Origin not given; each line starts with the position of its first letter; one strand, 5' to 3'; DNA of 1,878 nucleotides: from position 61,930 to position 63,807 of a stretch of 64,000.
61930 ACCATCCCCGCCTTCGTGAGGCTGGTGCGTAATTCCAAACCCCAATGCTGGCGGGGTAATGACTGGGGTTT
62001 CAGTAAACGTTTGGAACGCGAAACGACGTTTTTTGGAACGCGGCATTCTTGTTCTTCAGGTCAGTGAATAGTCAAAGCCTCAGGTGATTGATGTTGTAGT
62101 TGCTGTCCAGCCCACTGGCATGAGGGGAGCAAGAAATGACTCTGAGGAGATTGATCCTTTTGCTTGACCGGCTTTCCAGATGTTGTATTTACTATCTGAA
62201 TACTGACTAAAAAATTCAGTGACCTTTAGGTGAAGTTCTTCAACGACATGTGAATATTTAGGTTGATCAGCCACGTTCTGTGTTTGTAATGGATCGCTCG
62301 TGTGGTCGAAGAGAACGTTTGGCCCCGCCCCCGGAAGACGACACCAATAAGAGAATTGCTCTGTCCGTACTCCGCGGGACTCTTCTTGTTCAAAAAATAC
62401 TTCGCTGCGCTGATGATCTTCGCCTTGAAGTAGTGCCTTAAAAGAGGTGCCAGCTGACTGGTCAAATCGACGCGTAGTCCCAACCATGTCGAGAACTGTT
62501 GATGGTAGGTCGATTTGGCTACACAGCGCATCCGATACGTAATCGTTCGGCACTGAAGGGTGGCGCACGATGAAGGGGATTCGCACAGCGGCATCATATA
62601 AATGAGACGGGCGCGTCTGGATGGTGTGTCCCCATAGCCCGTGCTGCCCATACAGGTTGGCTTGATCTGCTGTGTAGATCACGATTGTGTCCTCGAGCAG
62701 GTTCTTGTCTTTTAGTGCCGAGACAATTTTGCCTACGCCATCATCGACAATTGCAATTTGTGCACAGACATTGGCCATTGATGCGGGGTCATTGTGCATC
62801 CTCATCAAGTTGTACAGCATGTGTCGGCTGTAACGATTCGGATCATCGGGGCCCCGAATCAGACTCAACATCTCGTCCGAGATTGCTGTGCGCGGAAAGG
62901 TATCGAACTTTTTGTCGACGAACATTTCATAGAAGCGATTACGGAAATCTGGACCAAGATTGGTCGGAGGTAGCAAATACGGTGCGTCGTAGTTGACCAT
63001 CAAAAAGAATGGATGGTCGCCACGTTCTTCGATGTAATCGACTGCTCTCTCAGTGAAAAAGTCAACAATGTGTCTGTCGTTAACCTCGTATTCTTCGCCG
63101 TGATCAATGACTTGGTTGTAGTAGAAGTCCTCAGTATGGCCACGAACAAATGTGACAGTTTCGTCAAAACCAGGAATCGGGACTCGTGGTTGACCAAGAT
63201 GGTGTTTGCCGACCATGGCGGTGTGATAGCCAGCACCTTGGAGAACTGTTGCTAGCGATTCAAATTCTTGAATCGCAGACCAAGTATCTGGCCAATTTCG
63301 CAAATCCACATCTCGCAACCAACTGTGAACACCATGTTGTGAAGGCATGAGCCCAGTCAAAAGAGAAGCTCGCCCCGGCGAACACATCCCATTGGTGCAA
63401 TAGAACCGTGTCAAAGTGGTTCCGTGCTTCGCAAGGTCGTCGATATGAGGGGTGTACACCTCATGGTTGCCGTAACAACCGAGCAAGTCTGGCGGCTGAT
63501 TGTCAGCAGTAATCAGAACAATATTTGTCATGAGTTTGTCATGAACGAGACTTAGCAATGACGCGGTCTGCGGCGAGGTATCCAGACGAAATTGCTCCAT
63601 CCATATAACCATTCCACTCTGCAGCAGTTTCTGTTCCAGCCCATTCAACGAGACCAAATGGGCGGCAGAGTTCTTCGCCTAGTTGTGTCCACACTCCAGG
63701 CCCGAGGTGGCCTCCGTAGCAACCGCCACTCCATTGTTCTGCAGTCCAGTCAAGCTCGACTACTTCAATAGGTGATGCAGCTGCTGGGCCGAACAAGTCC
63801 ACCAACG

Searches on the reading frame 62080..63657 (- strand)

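Call 42: search_protein_families(library=pfam, proteins=[window:62080-63657:-], max_evalue=0.00001)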
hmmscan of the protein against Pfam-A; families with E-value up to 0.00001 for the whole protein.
window:62080-63657:- (525 aa): 3 families
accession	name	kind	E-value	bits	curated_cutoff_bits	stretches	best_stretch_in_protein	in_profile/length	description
PF00884.28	Sulfatase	-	1e-44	153.5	25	1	45-393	2-300/301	Sulfatase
PF16347.10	SGSH_C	-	1e-13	52.1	29.3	1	352-481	10-150/154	N-sulphoglucosamine sulphohydrolase, C-terminal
PF01663.27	Phosphodiest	-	1.4e-09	38.4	23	1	47-331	2-218/342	Type I phosphodiesterase / nucleotide pyrophosphatase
